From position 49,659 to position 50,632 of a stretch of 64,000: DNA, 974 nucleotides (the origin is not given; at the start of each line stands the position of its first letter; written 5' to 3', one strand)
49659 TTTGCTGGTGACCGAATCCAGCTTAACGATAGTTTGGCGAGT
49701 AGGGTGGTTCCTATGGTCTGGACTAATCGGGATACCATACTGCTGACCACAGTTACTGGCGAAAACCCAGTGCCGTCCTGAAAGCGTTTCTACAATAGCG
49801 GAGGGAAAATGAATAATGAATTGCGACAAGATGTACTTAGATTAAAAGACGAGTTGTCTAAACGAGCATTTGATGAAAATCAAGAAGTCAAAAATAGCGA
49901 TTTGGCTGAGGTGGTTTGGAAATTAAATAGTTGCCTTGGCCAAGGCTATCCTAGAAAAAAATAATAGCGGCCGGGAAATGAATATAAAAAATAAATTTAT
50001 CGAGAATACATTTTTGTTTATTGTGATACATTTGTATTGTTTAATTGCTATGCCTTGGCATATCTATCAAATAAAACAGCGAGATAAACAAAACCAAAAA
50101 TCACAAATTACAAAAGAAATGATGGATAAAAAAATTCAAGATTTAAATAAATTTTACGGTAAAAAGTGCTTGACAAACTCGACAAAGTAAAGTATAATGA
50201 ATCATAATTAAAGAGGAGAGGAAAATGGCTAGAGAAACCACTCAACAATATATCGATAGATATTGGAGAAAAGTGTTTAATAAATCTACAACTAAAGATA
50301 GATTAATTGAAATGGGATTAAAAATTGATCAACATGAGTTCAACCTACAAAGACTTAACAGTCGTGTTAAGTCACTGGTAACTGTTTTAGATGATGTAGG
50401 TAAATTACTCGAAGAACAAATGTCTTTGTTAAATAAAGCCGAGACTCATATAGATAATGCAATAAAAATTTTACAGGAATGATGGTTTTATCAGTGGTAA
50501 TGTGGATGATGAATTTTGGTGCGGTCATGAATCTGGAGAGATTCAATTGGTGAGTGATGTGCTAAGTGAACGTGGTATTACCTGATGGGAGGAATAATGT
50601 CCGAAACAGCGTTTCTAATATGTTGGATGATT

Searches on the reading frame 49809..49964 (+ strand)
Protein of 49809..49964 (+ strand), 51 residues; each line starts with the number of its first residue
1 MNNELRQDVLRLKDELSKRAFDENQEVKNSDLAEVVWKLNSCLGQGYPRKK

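Call 18: find_related_loci(query=window:49809-49961:+, collection=viral_contigs, flank=3000)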
Query seq(51 aa) (51 aa) in viral_contigs; peptide patterns used: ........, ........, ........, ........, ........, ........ (x = any residue, [..] = any of these).
20 stretches matched a pattern, but none encodes a relative of the query by tblastn (E <= 1e-3).

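Call 51: search_protein_families(library=phrogs, proteins=[window:49809-49964:+], max_evalue=0.01)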
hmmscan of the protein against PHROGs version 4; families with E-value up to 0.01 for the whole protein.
window:49809-49964:+ (51 aa): 0 families

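Call 55: find_encoding_contigs(protein=window:49809-49964:+, flank=3000, max_places=10)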
Protein window:49809-49964:+ (51 aa): 17 contigs read that carry it; 10 places shown.
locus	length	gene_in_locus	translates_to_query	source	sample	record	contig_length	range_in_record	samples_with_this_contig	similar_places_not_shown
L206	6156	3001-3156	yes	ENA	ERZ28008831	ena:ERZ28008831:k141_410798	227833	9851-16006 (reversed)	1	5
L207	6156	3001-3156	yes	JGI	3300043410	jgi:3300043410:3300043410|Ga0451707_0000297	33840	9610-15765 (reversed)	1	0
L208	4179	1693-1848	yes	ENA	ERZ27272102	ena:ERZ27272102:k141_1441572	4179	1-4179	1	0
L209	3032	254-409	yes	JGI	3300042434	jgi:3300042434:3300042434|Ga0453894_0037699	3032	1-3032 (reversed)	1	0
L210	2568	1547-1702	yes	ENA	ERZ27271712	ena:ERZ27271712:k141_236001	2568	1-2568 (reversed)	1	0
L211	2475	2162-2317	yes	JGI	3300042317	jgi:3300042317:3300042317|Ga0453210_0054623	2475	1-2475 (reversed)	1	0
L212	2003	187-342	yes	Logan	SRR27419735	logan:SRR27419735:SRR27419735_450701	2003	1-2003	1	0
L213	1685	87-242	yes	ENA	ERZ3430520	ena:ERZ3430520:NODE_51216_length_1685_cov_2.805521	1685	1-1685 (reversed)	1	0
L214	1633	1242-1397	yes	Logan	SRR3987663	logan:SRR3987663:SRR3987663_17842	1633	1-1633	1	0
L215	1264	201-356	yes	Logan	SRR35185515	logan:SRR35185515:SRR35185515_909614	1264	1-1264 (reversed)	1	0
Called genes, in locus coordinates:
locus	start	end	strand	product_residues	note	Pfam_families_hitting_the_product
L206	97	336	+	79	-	-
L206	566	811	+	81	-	-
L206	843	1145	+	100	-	-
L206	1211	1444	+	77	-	-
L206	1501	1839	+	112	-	-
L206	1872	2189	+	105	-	-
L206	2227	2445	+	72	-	-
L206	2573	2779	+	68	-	PF23835:DUF7205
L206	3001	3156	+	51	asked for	-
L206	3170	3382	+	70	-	-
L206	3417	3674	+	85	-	-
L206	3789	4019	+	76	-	-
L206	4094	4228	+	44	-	-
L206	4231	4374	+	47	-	-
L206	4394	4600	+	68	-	-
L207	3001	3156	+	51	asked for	-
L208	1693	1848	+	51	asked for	-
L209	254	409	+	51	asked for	-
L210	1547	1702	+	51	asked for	-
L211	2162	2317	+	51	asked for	-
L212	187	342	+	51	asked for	-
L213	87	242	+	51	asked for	-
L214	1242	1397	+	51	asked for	-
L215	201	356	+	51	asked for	-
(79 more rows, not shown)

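Call 59: find_homologous_proteins(query=window:49809-49961:+, max_evalue=0.01)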
Query seq(51 aa) (51 aa): 1 proteins with E <= 0.01 among 1 candidates.
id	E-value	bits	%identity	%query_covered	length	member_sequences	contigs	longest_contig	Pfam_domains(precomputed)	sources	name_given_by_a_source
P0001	2.5e-24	100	96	100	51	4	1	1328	-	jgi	jgi:hypothetical protein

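Call 60: find_encoding_contigs(protein=P0001, flank=3000, max_places=10)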
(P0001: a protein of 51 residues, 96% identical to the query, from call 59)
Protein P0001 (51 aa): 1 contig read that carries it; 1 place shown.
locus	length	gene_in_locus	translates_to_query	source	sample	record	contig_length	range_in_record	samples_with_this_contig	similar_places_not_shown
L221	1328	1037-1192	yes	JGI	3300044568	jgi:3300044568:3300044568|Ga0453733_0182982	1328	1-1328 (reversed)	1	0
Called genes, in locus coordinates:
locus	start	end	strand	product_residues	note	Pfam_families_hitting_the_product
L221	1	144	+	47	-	?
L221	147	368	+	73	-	-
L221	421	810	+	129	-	-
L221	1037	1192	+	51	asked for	-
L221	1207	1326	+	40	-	?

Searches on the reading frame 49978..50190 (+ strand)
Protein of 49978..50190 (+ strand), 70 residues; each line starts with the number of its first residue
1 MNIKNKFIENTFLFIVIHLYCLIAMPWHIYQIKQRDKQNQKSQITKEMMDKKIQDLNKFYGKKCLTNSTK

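Call 51: search_protein_families(library=phrogs, proteins=[window:49978-50190:+], max_evalue=0.01)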
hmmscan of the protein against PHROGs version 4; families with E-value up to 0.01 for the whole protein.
window:49978-50190:+ (70 aa): 0 families

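Call 61: find_encoding_contigs(protein=window:49978-50190:+, flank=3000, max_places=10)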
Protein window:49978-50190:+ (70 aa): 14 contigs read that carry it; 9 places shown.
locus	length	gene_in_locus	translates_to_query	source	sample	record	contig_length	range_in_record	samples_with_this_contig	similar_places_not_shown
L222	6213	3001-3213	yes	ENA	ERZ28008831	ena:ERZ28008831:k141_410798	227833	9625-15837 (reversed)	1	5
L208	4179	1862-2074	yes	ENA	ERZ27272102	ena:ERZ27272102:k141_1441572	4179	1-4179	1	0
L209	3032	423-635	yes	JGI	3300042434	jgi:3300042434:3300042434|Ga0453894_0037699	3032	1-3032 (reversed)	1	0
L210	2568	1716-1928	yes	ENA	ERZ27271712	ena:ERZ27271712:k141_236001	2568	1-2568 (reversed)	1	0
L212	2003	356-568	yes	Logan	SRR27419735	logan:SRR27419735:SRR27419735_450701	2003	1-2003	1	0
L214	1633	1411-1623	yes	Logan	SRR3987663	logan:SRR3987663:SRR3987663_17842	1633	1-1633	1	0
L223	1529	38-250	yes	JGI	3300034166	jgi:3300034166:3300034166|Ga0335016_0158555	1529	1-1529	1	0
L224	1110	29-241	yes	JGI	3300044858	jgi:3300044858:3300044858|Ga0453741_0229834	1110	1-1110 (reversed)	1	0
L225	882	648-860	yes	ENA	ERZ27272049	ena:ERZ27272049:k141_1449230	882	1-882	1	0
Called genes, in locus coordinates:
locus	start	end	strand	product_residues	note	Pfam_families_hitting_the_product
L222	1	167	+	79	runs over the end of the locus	-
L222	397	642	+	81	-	-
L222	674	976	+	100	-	-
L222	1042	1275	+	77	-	-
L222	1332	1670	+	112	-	-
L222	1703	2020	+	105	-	-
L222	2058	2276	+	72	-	-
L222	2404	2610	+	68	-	PF23835:DUF7205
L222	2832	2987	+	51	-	-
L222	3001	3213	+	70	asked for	-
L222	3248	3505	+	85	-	-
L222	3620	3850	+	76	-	-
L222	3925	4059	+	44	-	-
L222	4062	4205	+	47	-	-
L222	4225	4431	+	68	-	-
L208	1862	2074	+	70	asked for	-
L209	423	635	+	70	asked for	-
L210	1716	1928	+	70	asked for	-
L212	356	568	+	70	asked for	-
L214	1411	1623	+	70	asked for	-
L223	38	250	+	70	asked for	-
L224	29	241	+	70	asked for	-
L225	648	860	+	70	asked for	-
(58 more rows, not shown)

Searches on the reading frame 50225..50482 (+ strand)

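Call 51: search_protein_families(library=phrogs, proteins=[window:50225-50482:+], max_evalue=0.01)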
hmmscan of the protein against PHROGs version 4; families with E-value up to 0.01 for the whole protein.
window:50225-50482:+ (85 aa): 1 family
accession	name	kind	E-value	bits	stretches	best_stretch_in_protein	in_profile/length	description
phrog_23521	-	unknown function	0.009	17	1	20-66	56-101/140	-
